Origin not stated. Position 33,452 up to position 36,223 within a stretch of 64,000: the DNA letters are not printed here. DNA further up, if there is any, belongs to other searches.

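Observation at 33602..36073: GRE active-site positions match the sulfonate-binding pattern of IslA/IseG-type enzymes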

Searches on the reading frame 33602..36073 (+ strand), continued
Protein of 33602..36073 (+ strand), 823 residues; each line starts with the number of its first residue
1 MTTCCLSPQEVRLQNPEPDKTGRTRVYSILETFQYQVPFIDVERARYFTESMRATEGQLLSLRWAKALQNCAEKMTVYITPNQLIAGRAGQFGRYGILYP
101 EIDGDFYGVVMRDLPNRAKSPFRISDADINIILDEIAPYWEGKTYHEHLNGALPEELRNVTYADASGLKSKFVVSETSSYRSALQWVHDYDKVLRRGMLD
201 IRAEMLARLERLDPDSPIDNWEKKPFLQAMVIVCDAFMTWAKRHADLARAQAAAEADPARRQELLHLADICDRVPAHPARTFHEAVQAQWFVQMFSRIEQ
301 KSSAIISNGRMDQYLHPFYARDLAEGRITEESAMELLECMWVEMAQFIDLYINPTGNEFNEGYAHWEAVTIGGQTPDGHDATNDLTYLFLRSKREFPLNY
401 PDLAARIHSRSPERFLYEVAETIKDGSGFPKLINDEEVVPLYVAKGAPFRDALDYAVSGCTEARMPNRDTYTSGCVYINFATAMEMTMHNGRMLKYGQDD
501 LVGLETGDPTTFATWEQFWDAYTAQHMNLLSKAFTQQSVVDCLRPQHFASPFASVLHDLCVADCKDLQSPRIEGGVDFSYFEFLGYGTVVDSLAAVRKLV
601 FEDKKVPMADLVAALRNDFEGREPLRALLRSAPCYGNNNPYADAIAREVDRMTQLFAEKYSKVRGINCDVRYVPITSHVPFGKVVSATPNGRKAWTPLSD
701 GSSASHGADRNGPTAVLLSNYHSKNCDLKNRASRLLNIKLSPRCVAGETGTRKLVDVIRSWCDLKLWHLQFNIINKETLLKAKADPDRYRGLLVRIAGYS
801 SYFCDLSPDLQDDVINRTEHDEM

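Call 21: find_homologous_proteins(query=window:33602-36070:+, max_evalue=1e-100)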
Query window:33602-36070:+ (823 aa): 2648 proteins with E <= 1e-100 among 8000 candidates; the best 120 are listed.
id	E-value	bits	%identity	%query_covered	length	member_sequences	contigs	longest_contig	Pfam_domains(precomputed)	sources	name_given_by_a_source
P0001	0.0e+0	1810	93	100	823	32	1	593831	PF02901.21,PF01228.27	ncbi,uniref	ncbi:(2S)-3-sulfopropanediol dehydratase [Nitratidesulfovibrio sp. D1]|uniref:(2S)-3-sulfopropanedio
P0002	0.0e+0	1522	77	100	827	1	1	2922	PF02901.21,PF01228.27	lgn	-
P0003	0.0e+0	1511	76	100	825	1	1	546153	PF02901.21,PF01228.27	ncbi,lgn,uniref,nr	ncbi:(2S)-3-sulfopropanediol dehydratase [Desulfovibrio litoralis]|uniref:Formate C-acetyltransferas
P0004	0.0e+0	1500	76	99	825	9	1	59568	PF02901.21,PF01228.27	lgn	-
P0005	0.0e+0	1485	76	100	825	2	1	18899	PF02901.21,PF01228.27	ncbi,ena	-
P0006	0.0e+0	1483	76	100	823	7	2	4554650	PF02901.21,PF01228.27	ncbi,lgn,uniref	ncbi:MAG: (2S)-3-sulfopropanediol dehydratase [Desulfovibrio sp.]|uniref:(2S)-3-sulfopropanediol deh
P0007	0.0e+0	1477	75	100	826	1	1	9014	PF02901.21,PF01228.27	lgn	-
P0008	0.0e+0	1477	75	99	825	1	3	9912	PF02901.21,PF01228.27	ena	-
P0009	0.0e+0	1464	76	100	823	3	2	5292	PF02901.21,PF01228.27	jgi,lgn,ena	-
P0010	0.0e+0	1464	74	100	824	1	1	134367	PF02901.21,PF01228.27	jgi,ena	-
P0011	0.0e+0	1461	76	98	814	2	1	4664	PF02901.21,PF01228.27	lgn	-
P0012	0.0e+0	1457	75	99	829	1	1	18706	PF02901.21,PF01228.27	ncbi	-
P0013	0.0e+0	1456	74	100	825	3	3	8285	PF02901.21,PF01228.27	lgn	-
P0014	0.0e+0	1455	74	100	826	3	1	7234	PF02901.21,PF01228.27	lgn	-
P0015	0.0e+0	1453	75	99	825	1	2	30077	PF02901.21,PF01228.27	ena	-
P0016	0.0e+0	1452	75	100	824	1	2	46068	PF02901.21,PF01228.27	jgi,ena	jgi:formate C-acetyltransferase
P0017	0.0e+0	1451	74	100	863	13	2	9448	PF02901.21,PF01228.27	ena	-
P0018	0.0e+0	1450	74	100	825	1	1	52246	PF02901.21,PF01228.27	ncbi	-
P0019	0.0e+0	1448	74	100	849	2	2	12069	PF02901.21,PF01228.27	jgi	jgi:formate C-acetyltransferase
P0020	0.0e+0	1446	74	100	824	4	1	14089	PF02901.21,PF01228.27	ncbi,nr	ncbi:MAG: glycyl radical protein [Desulfovibrionales bacterium]|nr:glycyl radical protein [Desulfovi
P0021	0.0e+0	1444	74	100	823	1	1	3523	PF02901.21,PF01228.27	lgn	-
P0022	0.0e+0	1444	73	100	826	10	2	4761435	PF02901.21,PF01228.27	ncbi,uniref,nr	ncbi:glycyl radical protein [Oceanidesulfovibrio marinus]|uniref:Glycyl radical protein n=1 Tax=Ocea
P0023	0.0e+0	1443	75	98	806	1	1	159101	PF02901.21,PF01228.27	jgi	jgi:formate C-acetyltransferase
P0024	0.0e+0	1443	74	100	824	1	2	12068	PF02901.21,PF01228.27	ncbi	-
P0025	0.0e+0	1442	73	100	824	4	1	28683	PF02901.21,PF01228.27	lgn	-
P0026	0.0e+0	1439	74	100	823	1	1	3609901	PF02901.21,PF01228.27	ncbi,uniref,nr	ncbi:(2S)-3-sulfopropanediol dehydratase [Pseudodesulfovibrio tunisiensis]|uniref:(2S)-3-sulfopropan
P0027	0.0e+0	1438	74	100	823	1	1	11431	PF02901.21,PF01228.27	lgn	-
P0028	0.0e+0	1438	75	100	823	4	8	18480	PF02901.21,PF01228.27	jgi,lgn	jgi:formate C-acetyltransferase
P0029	0.0e+0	1437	73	100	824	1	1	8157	PF02901.21,PF01228.27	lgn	-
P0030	0.0e+0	1437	74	100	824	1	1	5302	PF02901.21,PF01228.27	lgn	-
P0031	0.0e+0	1434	73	99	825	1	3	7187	PF02901.21,PF01228.27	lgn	-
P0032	0.0e+0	1434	73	99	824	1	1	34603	PF02901.21,PF01228.27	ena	-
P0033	0.0e+0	1433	74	100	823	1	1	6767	PF02901.21,PF01228.27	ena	-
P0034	0.0e+0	1433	74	100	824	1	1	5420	PF02901.21,PF01228.27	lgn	-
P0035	0.0e+0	1432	73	99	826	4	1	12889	PF02901.21,PF01228.27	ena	-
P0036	0.0e+0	1432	73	100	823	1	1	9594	PF02901.21,PF01228.27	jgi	-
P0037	0.0e+0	1430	73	100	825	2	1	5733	PF02901.21,PF01228.27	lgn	-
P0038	0.0e+0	1429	73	100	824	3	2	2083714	PF02901.21,PF01228.27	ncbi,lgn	ncbi:(2S)-3-sulfopropanediol dehydratase [Humidesulfovibrio idahonensis]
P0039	0.0e+0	1427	73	100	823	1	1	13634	PF02901.21,PF01228.27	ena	-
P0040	0.0e+0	1427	74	100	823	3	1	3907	PF02901.21,PF01228.27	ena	-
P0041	0.0e+0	1427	73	100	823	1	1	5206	PF02901.21,PF01228.27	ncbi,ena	-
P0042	0.0e+0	1427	72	100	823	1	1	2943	PF02901.21,PF01228.27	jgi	-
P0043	0.0e+0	1426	73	100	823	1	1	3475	PF02901.21,PF01228.27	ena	-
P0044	0.0e+0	1425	73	99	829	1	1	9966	PF02901.21,PF01228.27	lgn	-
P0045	0.0e+0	1425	73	100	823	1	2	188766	PF02901.21,PF01228.27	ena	-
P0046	0.0e+0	1424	73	100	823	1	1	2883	PF02901.21,PF01228.27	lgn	-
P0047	0.0e+0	1421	74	100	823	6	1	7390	PF02901.21,PF01228.27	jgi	jgi:formate C-acetyltransferase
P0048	0.0e+0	1421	73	100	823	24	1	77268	PF02901.21,PF01228.27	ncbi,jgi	jgi:formate C-acetyltransferase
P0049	0.0e+0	1419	73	99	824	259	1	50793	PF02901.21,PF01228.27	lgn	-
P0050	0.0e+0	1419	73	99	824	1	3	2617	PF02901.21,PF01228.27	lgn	-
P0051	0.0e+0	1419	72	100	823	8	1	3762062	PF02901.21,PF01228.27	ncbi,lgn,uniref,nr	ncbi:glycyl radical enzyme [Pseudodesulfovibrio nedwellii]|uniref:Glycyl radical enzyme n=1 Tax=Pseu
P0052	0.0e+0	1418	72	100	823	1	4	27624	PF02901.21,PF01228.27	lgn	-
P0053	0.0e+0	1418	73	100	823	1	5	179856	PF02901.21,PF01228.27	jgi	jgi:formate C-acetyltransferase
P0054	0.0e+0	1418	73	100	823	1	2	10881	PF02901.21,PF01228.27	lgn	-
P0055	0.0e+0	1417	73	99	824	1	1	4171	PF02901.21,PF01228.27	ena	-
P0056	0.0e+0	1416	70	100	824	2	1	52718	PF02901.21,PF01228.27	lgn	-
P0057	0.0e+0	1416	73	100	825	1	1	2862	PF02901.21,PF01228.27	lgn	-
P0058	0.0e+0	1415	71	100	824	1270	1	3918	PF02901.21,PF01228.27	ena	-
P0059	0.0e+0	1415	72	100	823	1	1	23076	PF02901.21,PF01228.27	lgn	-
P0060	0.0e+0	1415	74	98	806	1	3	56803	PF02901.21,PF01228.27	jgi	jgi:formate C-acetyltransferase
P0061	0.0e+0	1414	73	99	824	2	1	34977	PF02901.21,PF01228.27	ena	-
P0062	0.0e+0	1414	72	100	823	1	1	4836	PF02901.21,PF01228.27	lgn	-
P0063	0.0e+0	1414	72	100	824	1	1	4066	PF02901.21,PF01228.27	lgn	-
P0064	0.0e+0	1414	71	100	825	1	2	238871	PF02901.21,PF01228.27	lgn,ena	-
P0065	0.0e+0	1414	72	100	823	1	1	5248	PF02901.21,PF01228.27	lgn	-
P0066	0.0e+0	1413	72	100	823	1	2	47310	PF02901.21,PF01228.27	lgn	-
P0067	0.0e+0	1413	73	100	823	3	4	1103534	PF02901.21,PF01228.27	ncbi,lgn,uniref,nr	ncbi:(2S)-3-sulfopropanediol dehydratase [Desulfonatronum thioautotrophicum]|uniref:(2S)-3-sulfoprop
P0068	0.0e+0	1413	73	100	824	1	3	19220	PF02901.21,PF01228.27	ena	-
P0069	0.0e+0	1412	72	100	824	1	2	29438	PF02901.21,PF01228.27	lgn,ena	-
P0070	0.0e+0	1411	73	100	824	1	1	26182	PF02901.21,PF01228.27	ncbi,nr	ncbi:MAG: glycyl radical protein [Desulfovibrio sp.]|nr:glycyl radical protein [Desulfovibrio sp.]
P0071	0.0e+0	1410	73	99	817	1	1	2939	PF02901.21,PF01228.27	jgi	jgi:formate C-acetyltransferase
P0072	0.0e+0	1409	73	99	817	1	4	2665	PF02901.21,PF01228.27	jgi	jgi:formate C-acetyltransferase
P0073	0.0e+0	1408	73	99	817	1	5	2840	PF02901.21,PF01228.27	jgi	jgi:formate C-acetyltransferase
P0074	0.0e+0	1407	73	100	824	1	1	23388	PF02901.21,PF01228.27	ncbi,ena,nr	ncbi:MAG: glycyl radical protein [Desulfovibrio sp.]|nr:glycyl radical protein [Desulfovibrio sp.]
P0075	0.0e+0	1407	71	100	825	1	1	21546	PF02901.21,PF01228.27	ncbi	-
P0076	0.0e+0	1407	72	100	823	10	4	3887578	PF02901.21,PF01228.27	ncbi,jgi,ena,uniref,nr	ncbi:glycyl radical protein [Pseudodesulfovibrio thermohalotolerans]|jgi:formate C-acetyltransferase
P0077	0.0e+0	1401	72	100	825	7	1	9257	PF02901.21,PF01228.27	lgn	-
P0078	0.0e+0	1401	73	99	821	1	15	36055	PF02901.21,PF01228.27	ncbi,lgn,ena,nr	ncbi:MAG: glycyl radical protein [Desulfovibrio sp.]|nr:glycyl radical protein [Desulfovibrio sp.]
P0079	0.0e+0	1398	72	100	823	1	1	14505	PF02901.21,PF01228.27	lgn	-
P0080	0.0e+0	1398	72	99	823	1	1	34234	PF02901.21,PF01228.27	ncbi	-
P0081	0.0e+0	1396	71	100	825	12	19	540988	PF02901.21,PF01228.27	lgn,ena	-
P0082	0.0e+0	1395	71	100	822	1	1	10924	PF02901.21,PF01228.27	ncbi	-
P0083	0.0e+0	1395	72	99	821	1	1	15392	PF02901.21,PF01228.27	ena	-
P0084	0.0e+0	1394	71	100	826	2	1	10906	PF02901.21,PF01228.27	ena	-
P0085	0.0e+0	1394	72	100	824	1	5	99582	PF02901.21,PF01228.27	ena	-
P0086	0.0e+0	1394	71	100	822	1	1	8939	PF02901.21,PF01228.27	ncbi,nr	ncbi:MAG: glycyl radical protein [Desulfovibrio sp.]|nr:glycyl radical protein [Desulfovibrio sp.]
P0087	0.0e+0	1394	71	100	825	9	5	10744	PF02901.21,PF01228.27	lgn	-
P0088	0.0e+0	1393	72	100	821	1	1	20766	PF02901.21,PF01228.27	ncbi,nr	ncbi:MAG: glycyl radical protein [Desulfovibrio sp.]|nr:glycyl radical protein [Desulfovibrio sp.]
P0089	0.0e+0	1391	71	100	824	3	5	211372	PF02901.21,PF01228.27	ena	-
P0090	0.0e+0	1391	72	99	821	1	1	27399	PF02901.21,PF01228.27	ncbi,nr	ncbi:MAG: glycyl radical protein [Desulfovibrio sp.]|nr:glycyl radical protein [Desulfovibrio sp.]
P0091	0.0e+0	1391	71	100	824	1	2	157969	PF02901.21,PF01228.27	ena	-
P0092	0.0e+0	1389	71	100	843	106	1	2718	PF02901.21,PF01228.27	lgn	-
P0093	0.0e+0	1388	71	100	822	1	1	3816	PF02901.21,PF01228.27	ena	-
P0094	0.0e+0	1388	72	99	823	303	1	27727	PF02901.21,PF01228.27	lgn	-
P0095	0.0e+0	1388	71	100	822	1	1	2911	PF02901.21,PF01228.27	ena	-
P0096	0.0e+0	1387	71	100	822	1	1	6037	PF02901.21,PF01228.27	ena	-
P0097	0.0e+0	1386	71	100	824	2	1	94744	PF02901.21,PF01228.27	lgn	-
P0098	0.0e+0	1384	71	99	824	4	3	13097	PF02901.21,PF01228.27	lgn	-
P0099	0.0e+0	1380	71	99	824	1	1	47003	PF02901.21,PF01228.27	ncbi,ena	-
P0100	0.0e+0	1374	71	99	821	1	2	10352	PF02901.21,PF01228.27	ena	-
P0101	0.0e+0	1374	70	100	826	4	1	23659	PF02901.21,PF01228.27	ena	-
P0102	0.0e+0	1372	71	100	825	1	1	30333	PF02901.21,PF01228.27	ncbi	-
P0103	0.0e+0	1366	70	100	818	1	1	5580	PF02901.21,PF01228.27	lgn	-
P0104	0.0e+0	1364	70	100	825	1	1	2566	PF02901.21,PF01228.27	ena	-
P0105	0.0e+0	1363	69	100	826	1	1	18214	PF02901.21,PF01228.27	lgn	-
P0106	0.0e+0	1363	69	100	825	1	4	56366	PF02901.21,PF01228.27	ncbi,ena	-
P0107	0.0e+0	1362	69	100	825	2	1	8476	PF02901.21,PF01228.27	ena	-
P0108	0.0e+0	1359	69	100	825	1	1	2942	PF02901.21,PF01228.27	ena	-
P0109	0.0e+0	1357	69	100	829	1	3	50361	PF02901.21,PF01228.27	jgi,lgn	-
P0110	0.0e+0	1356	69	100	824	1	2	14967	PF02901.21,PF01228.27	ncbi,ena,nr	ncbi:MAG: glycyl radical protein [Mailhella sp.]|nr:glycyl radical protein [Mailhella sp.]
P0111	0.0e+0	1356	69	100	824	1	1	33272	PF02901.21,PF01228.27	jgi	-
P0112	0.0e+0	1343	69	100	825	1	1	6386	PF02901.21,PF01228.27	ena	-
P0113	0.0e+0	1338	69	100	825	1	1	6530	PF02901.21,PF01228.27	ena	-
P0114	0.0e+0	1335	70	99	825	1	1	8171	PF02901.21,PF01228.27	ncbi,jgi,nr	ncbi:MAG: glycyl radical protein [Deltaproteobacteria bacterium]|jgi:formate C-acetyltransferase|nr:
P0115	0.0e+0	1334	69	100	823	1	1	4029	PF02901.21,PF01228.27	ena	-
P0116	0.0e+0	1332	68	100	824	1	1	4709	PF02901.21,PF01228.27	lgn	-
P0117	0.0e+0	1329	69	100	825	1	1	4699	PF02901.21,PF01228.27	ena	-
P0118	0.0e+0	1324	69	100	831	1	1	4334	PF02901.21,PF01228.27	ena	-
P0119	0.0e+0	1322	67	100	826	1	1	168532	PF02901.21,PF01228.27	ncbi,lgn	-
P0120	0.0e+0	1321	67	100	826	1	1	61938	PF02901.21,PF01228.27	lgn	-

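Call 30: search_protein_families(library=ncbifam, proteins=[P0058, P0112, P0116, P0119], max_evalue=1e-200)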
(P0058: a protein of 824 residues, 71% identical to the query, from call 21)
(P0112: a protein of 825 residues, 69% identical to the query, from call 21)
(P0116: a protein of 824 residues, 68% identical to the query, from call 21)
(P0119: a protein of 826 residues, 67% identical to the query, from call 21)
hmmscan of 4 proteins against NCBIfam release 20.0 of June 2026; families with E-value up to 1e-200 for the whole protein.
P0058 (824 aa): 1 family
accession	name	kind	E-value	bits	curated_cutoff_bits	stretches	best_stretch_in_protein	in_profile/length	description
NF048011.1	SfplDhtHpsGDes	equivalog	0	1514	1000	1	8-822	1-820/821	(2S)-3-sulfopropanediol dehydratase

P0112 (825 aa): 1 family
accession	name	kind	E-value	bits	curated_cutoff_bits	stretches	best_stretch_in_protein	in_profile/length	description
NF048011.1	SfplDhtHpsGDes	equivalog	0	1542.8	1000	1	8-823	1-820/821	(2S)-3-sulfopropanediol dehydratase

P0116 (824 aa): 1 family
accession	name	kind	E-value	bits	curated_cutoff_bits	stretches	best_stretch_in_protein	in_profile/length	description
NF048011.1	SfplDhtHpsGDes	equivalog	0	1511.4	1000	1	8-822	1-820/821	(2S)-3-sulfopropanediol dehydratase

P0119 (826 aa): 1 family
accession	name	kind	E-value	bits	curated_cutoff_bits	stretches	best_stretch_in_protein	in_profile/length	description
NF048011.1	SfplDhtHpsGDes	equivalog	0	1617.5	1000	1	7-824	1-820/821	(2S)-3-sulfopropanediol dehydratase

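Call 31: find_encoding_contigs(protein=P0001, flank=10000, max_places=3)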
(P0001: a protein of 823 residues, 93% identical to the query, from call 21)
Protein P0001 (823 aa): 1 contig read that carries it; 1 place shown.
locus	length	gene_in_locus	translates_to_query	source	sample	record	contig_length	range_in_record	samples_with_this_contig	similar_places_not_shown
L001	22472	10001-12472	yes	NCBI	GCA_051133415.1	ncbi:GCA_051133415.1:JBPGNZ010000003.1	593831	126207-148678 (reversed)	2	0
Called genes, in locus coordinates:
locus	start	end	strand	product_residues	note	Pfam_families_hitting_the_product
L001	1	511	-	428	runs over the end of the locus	PF00709:Adenylsucc_synt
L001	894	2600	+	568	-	PF01464:SLT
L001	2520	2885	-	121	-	-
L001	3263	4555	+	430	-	PF01808:AICARFT_IMPCHas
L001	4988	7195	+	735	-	PF00773:RNB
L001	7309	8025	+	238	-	PF02660:G3P_acyltransf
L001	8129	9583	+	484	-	PF00291:PALP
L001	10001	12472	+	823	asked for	PF02901:PFL-like, PF01228:Gly_radical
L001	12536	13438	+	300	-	PF13353:Fer4_12 (weak), PF04055:Radical_SAM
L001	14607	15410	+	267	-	PF00106:adh_short, PF08659:KR, PF23441:SDR, PF13561:adh_short_C2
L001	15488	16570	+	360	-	PF13379:NMT1_2, PF04069:OpuAC (weak), PF09084:NMT1 (faint)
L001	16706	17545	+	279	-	PF00528:BPD_transp_1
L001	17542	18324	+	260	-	PF00528:BPD_transp_1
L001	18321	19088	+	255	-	PF00005:ABC_tran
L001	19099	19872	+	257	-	PF13476:AAA_23 (weak), PF00005:ABC_tran, PF13304:AAA_21 (faint)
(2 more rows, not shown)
